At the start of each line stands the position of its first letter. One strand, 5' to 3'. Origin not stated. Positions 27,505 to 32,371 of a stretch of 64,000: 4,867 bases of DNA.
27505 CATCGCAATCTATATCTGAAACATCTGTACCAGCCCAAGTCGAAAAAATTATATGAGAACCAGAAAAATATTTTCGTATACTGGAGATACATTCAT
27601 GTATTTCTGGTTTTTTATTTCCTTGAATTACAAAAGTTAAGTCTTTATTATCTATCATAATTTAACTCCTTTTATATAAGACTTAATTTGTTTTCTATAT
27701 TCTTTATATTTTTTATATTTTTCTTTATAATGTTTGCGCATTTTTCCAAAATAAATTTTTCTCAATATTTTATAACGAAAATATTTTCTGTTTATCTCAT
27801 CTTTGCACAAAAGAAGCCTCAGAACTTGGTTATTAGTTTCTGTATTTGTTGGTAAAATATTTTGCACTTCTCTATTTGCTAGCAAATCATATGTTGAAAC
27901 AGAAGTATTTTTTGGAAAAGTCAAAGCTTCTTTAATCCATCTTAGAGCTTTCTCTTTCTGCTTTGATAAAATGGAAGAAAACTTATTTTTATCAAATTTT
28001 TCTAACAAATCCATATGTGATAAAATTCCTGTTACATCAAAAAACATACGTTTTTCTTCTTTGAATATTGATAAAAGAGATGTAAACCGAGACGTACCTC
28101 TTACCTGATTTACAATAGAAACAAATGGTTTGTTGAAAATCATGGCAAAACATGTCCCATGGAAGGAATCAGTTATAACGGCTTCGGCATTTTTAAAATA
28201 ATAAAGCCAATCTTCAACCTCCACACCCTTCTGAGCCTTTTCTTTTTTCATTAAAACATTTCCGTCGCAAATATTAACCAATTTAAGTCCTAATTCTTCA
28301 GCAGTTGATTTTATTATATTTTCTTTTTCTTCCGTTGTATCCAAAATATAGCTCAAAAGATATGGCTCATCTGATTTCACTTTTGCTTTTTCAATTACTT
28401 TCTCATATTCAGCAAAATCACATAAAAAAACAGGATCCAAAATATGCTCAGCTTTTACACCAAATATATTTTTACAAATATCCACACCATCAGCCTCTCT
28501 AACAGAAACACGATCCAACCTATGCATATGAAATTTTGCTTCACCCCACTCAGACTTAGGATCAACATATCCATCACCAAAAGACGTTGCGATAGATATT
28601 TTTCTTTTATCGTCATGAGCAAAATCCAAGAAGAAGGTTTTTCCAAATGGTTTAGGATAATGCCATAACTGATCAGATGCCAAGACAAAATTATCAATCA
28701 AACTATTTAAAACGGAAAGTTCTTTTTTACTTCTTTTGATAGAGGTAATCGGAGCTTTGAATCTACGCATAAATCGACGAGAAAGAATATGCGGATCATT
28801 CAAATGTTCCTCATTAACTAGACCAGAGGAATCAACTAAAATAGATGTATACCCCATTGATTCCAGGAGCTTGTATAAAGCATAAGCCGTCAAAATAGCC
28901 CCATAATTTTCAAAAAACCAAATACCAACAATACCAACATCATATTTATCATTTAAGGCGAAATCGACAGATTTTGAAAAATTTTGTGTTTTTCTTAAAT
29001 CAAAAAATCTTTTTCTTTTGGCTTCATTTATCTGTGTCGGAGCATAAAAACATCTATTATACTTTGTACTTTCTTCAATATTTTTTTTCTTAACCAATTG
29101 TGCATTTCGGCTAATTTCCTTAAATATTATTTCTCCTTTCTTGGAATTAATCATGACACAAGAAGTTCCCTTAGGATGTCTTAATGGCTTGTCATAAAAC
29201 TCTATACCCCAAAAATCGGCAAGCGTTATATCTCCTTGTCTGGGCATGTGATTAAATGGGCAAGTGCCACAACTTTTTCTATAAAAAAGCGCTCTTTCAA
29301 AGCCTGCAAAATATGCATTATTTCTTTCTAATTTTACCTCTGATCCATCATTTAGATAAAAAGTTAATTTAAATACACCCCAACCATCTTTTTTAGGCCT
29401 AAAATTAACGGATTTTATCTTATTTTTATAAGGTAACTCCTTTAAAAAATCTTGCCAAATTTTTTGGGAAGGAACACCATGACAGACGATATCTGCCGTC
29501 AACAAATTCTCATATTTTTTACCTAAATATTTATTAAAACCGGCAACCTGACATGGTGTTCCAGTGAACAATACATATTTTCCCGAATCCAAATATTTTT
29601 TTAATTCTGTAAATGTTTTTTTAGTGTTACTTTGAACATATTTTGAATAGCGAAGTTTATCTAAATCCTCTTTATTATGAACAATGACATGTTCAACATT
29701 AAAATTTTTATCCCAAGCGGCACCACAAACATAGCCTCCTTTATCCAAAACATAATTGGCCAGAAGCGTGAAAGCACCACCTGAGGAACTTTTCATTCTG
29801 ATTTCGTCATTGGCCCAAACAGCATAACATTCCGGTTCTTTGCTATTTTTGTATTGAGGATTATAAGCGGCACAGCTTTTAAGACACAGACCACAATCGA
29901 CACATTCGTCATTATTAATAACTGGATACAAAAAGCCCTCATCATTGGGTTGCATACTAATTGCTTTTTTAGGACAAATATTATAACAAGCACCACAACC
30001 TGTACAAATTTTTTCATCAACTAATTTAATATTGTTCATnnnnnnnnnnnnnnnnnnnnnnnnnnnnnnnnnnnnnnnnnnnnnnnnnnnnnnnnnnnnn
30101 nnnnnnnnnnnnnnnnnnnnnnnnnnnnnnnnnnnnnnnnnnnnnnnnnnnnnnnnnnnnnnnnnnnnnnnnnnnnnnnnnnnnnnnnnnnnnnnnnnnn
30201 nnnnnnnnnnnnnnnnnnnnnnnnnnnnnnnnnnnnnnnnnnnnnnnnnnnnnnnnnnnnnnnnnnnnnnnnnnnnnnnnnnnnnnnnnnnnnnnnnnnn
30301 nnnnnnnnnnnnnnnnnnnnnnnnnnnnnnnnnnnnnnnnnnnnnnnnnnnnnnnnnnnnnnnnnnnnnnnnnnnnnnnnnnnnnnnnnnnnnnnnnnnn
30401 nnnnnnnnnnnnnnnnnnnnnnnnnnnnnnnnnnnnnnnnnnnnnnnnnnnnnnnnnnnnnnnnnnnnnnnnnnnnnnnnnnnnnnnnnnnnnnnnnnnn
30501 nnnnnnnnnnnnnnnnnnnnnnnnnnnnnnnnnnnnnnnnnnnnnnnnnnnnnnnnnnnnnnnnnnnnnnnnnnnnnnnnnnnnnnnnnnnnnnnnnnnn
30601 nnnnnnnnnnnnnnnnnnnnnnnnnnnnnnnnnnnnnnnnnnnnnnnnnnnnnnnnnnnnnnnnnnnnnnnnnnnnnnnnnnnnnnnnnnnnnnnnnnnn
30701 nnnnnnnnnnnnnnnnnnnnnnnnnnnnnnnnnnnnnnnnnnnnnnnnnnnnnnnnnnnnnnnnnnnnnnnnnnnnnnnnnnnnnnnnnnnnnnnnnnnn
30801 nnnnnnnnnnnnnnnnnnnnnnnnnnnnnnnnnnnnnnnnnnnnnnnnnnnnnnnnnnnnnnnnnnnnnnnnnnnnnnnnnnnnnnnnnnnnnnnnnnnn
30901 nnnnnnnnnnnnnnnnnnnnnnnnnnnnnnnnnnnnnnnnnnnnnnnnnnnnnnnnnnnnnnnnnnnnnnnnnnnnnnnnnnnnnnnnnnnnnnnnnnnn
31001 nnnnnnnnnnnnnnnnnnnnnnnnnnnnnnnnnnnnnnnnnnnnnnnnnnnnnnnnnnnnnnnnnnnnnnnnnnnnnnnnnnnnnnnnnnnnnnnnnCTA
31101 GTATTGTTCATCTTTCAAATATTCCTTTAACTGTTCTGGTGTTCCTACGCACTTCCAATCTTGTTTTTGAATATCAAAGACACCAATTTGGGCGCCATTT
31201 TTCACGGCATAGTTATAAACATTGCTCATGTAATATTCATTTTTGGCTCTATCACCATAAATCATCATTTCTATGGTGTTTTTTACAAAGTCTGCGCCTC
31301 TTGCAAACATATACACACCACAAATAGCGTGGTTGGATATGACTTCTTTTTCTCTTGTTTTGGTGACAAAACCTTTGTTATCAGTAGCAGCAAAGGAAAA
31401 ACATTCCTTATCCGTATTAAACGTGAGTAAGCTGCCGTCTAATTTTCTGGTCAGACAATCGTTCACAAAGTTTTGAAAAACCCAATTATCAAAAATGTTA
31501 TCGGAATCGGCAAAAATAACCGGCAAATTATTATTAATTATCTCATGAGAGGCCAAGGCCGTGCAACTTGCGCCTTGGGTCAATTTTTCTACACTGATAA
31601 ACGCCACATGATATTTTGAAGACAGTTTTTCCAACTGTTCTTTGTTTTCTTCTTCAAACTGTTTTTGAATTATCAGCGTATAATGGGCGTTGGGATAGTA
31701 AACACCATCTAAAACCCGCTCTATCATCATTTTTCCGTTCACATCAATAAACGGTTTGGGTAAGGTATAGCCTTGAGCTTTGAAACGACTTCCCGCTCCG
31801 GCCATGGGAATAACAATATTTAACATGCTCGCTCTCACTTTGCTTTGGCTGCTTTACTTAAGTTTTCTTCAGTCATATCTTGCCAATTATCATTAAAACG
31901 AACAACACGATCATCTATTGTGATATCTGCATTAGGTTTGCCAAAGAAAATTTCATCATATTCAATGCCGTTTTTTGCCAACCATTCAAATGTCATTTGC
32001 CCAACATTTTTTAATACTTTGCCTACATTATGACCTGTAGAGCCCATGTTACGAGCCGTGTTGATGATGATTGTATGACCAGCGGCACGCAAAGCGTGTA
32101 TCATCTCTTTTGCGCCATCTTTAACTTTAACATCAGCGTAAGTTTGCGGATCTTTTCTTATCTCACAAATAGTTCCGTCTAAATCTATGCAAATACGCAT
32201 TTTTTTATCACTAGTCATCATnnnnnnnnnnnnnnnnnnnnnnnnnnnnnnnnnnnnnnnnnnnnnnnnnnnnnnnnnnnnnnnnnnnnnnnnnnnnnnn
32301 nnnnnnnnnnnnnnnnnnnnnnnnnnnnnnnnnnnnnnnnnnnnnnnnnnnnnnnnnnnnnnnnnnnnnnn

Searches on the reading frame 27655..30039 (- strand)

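Call 6: search_protein_families(library=pfam, proteins=[window:27655-30039:-], max_evalue=0.01)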
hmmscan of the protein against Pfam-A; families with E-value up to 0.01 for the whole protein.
window:27655-30039:- (794 aa): 14 families
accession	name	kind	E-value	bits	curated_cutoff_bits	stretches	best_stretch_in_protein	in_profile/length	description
PF04230.19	PS_pyruv_trans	-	2.9e-36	126.3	25.3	1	378-644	1-278/280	Polysaccharide pyruvyl transferase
PF04432.18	FrhB_FdhB_C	-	8e-24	84.7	23.3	1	155-316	3-143/150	Coenzyme F420 hydrogenase/dehydrogenase, beta subunit C terminus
PF12838.12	Fer4_7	-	3.6e-10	40.6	27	1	12-57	2-49/52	4Fe-4S dicluster domain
PF04422.18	FrhB_FdhB_N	-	4e-10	40.1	22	1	71-139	1-73/78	Coenzyme F420 hydrogenase/dehydrogenase, beta subunit N-term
PF13187.11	Fer4_9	-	1.3e-06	28.8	27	1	12-57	2-48/52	4Fe-4S dicluster domain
PF00037.32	Fer4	-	2.2e-06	27.7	21.1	1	7-28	3-24/24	4Fe-4S binding domain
PF14697.11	Fer4_21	-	2.6e-06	27.9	35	1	7-56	3-51/59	4Fe-4S dicluster domain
PF13237.11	Fer4_10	-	9.6e-06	25.9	25.5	1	7-56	4-52/53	4Fe-4S dicluster domain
PF12797.12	Fer4_2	-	1.4e-05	25.2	24.5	2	6-23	4-21/22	4Fe-4S binding domain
PF12837.12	Fer4_6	-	4e-05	23.8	25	1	7-27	4-24/24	4Fe-4S binding domain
PF13183.11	Fer4_8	-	8.3e-05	23.5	27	0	44-68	3-27/68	4Fe-4S dicluster domain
PF25160.1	LdpA_Fe-S-bd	-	0.00052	20.2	27.6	1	7-30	23-46/49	LdpA Fe-S cluster-binding domain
PF13484.11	Fer4_16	-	0.0013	19.9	30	0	12-30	2-20/66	4Fe-4S double cluster binding domain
PF12798.12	Fer4_3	-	0.0078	17.4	27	1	12-26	1-15/15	4Fe-4S binding domain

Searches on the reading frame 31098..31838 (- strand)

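Call 6: search_protein_families(library=pfam, proteins=[window:31098-31838:-], max_evalue=0.01)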
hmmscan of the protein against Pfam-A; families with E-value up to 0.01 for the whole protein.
window:31098-31838:- (246 aa): 4 families
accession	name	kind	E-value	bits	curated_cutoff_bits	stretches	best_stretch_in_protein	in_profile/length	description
PF00483.29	NTP_transferase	-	5.3e-09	36.4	21.2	1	12-240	6-238/245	Nucleotidyl transferase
PF01128.25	IspD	-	0.00039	20.7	27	1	8-78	3-68/221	2-C-methyl-D-erythritol 4-phosphate cytidylyltransferase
PF12804.13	NTP_transf_3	-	0.0032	18.1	27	1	9-63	2-49/160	MobA-like NTP transferase domain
PF09484.15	Cas_TM1802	-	0.0068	15.7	25.1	1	140-197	211-270/602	CRISPR-associated protein TM1802 (cas_TM1802)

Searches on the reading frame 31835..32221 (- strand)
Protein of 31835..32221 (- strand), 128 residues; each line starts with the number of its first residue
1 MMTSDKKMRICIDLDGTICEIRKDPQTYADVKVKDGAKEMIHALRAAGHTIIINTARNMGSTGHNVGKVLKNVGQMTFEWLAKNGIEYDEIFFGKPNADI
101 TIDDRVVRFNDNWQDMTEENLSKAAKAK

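Call 6: search_protein_families(library=pfam, proteins=[window:31835-32221:-], max_evalue=0.01)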
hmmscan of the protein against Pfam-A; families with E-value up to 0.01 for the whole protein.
window:31835-32221:- (128 aa): 4 families
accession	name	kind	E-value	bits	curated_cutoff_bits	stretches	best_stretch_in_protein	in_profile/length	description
PF00702.32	Hydrolase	-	1.1e-05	26.4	26.4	1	31-100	97-159/191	haloacid dehalogenase-like hydrolase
PF08282.18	Hydrolase_3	-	1.9e-05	25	20.9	1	10-64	1-47/255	haloacid dehalogenase-like hydrolase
PF25109.1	HAD_PNKP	-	0.00048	20.7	27.6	1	10-94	4-88/143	Polynucleotide kinase PNKP phosphatase domain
PF24694.1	LNS2_PITM1-3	-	0.0035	17.8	27.7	1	11-72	2-60/124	PITM 1-3, LNS2 domain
